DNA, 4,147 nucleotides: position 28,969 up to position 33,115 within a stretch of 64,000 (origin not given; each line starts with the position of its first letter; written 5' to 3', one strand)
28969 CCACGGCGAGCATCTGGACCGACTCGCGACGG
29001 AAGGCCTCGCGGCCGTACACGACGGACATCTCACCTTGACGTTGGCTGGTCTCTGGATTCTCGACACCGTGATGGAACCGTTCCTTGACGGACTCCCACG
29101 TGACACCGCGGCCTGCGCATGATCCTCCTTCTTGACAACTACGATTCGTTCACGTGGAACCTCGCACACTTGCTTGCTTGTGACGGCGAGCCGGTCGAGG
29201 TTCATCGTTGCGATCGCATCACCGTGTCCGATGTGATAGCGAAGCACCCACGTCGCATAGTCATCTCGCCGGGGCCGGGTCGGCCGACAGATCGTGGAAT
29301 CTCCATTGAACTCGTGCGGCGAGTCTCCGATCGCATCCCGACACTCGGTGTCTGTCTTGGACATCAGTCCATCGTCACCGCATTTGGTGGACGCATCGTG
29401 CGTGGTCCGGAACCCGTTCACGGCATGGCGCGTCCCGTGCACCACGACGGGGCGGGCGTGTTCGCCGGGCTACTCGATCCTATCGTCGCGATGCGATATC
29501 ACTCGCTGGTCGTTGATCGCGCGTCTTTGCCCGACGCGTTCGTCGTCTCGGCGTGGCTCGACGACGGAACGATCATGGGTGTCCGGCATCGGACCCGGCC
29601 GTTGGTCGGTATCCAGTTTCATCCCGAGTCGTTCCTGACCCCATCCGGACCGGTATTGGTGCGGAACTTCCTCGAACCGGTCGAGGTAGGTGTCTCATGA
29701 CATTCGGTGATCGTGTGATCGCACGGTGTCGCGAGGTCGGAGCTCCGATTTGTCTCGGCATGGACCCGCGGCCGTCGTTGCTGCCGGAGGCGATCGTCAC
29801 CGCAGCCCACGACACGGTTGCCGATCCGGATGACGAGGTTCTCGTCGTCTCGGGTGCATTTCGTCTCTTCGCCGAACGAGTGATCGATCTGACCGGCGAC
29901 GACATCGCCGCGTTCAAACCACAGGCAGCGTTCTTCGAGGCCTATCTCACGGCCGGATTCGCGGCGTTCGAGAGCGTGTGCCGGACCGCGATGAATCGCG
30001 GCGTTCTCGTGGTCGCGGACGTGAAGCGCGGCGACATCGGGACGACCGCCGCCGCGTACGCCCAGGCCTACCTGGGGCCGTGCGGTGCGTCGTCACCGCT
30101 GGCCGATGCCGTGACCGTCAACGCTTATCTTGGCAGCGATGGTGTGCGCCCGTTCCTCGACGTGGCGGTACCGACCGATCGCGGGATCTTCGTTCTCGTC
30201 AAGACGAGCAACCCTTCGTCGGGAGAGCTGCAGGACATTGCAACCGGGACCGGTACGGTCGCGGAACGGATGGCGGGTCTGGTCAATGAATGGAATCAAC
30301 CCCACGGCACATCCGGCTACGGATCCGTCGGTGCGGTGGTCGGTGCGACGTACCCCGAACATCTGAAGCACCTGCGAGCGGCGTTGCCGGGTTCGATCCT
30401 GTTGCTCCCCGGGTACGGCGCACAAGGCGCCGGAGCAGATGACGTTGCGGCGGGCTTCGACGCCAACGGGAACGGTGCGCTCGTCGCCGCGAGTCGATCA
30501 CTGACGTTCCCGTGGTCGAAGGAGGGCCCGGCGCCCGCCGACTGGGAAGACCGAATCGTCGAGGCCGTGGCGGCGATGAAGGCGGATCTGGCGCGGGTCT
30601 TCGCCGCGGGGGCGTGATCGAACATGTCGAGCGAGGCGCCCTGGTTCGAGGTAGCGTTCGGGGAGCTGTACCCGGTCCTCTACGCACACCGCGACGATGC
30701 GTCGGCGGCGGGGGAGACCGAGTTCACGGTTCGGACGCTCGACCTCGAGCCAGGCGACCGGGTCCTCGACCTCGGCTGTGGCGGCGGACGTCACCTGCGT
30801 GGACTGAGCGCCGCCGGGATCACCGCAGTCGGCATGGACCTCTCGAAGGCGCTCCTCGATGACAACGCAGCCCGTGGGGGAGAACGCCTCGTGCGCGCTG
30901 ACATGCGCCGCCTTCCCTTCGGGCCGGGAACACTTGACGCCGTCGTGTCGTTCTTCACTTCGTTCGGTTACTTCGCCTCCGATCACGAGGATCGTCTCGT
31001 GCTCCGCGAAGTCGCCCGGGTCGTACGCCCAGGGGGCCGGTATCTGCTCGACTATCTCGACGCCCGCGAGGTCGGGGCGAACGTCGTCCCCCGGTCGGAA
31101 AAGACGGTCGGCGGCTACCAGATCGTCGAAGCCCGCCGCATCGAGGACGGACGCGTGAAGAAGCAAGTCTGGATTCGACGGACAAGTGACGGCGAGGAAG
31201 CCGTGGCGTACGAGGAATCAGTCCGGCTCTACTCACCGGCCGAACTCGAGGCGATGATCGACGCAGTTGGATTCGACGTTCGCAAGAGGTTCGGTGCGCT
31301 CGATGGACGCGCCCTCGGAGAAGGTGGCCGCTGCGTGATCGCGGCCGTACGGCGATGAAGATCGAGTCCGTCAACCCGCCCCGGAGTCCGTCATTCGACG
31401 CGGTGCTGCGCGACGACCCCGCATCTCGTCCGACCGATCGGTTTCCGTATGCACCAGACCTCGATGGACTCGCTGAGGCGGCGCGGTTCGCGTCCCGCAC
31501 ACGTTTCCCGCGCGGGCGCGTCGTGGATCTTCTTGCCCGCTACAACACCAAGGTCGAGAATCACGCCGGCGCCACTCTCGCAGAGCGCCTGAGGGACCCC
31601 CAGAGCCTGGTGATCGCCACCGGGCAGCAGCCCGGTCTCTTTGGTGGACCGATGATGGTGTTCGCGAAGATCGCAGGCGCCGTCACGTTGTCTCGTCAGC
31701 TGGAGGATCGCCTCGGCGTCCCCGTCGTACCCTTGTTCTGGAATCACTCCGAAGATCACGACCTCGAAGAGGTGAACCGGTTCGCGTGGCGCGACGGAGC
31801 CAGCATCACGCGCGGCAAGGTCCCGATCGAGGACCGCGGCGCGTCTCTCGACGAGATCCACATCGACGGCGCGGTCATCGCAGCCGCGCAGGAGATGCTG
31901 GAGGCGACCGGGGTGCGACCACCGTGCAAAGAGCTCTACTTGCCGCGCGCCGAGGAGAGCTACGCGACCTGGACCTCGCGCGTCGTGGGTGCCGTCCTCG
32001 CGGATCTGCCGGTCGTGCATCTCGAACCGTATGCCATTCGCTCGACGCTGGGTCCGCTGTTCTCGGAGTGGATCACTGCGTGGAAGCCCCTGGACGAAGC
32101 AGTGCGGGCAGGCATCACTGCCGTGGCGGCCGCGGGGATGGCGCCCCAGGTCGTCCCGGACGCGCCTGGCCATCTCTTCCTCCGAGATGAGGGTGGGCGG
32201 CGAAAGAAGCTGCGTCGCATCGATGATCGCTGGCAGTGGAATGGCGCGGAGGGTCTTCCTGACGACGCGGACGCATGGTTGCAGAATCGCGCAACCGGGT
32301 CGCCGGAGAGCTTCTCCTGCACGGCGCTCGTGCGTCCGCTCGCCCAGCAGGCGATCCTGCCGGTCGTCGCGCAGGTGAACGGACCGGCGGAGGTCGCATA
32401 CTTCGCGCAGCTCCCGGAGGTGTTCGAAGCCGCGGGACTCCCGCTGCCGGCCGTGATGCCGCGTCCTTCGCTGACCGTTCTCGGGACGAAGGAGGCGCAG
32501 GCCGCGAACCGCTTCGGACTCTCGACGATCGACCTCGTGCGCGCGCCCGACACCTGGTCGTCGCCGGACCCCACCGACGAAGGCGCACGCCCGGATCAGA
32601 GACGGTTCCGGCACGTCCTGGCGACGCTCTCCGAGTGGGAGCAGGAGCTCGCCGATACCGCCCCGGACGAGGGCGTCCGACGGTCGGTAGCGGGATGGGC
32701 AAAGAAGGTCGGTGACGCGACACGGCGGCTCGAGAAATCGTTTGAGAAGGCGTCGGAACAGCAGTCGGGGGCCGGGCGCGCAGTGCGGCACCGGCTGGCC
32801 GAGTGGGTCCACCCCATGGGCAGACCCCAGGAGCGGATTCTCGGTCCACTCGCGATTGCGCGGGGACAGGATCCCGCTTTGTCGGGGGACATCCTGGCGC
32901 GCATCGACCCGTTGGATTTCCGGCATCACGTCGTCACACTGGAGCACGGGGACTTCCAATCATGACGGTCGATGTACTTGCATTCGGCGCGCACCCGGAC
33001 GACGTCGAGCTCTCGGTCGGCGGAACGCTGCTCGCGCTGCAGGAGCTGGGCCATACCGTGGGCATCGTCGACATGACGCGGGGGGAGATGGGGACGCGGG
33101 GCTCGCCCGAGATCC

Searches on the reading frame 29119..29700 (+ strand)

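Call 29: search_protein_families(library=pfam, proteins=[window:29119-29700:+], max_evalue=0.00001)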
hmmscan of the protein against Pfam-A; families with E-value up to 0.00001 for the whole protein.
window:29119-29700:+ (193 aa): 2 families
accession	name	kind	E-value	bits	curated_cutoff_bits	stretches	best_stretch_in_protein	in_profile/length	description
PF00117.34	GATase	-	1.7e-53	181.5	22.8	1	3-185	1-187/190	Glutamine amidotransferase class-I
PF07722.19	Peptidase_C26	-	2.5e-11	44.2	20.5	1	63-170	95-219/219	Peptidase C26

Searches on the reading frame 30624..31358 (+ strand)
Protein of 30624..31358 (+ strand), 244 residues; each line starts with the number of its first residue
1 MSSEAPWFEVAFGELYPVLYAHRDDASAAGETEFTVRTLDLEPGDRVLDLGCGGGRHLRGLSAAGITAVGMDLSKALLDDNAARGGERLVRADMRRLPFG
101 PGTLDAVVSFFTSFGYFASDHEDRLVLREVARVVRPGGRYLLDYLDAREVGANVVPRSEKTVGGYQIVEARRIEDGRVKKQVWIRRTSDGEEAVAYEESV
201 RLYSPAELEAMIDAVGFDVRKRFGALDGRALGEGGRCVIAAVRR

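Call 29: search_protein_families(library=pfam, proteins=[window:30624-31358:+], max_evalue=0.00001)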
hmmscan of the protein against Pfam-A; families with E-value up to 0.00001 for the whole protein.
window:30624-31358:+ (244 aa): 5 families
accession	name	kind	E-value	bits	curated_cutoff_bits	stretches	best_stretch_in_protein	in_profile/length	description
PF13649.12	Methyltransf_25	-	5.9e-17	62.6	27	1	47-138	1-97/97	Methyltransferase domain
PF08241.18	Methyltransf_11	-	9.3e-17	61.9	21.2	1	48-141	1-94/95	Methyltransferase domain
PF13489.12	Methyltransf_23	-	7.2e-10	39.3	27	1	36-220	14-162/164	Methyltransferase domain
PF08242.18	Methyltransf_12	-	2.6e-08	34.9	30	1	48-139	1-97/98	Methyltransferase domain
PF13847.12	Methyltransf_31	-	2.1e-07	31.2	27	1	42-159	2-127/145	Methyltransferase domain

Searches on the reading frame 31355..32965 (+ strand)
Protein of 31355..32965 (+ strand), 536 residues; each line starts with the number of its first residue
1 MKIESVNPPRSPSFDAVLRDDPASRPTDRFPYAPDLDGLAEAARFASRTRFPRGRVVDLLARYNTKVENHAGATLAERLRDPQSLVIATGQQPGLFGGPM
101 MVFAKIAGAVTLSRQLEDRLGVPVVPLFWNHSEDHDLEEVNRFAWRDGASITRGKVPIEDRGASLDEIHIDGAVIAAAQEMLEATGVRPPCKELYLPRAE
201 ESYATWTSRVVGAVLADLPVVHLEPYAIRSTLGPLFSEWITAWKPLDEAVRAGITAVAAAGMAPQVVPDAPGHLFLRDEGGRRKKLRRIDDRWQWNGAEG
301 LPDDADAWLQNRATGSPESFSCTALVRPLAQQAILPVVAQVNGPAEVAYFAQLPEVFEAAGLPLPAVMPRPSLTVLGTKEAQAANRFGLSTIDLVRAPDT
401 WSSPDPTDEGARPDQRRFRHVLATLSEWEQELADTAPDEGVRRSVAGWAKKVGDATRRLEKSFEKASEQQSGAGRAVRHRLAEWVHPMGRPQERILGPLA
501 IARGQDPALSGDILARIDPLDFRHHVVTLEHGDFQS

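Call 29: search_protein_families(library=pfam, proteins=[window:31355-32965:+], max_evalue=0.00001)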
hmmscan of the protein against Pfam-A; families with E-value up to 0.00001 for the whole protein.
window:31355-32965:+ (536 aa): 2 families
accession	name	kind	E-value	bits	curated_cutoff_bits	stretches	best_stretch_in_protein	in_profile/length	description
PF10079.15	Rossmann-like_BshC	-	2.2e-54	185.7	27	1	39-370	39-379/380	Bacillithiol biosynthesis BshC, N-terminal Rossmann-like domain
PF24850.1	CC_BshC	-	3.6e-08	33.9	27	1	438-529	68-159/159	Bacillithiol biosynthesis BshC, C-terminal coiled-coil domain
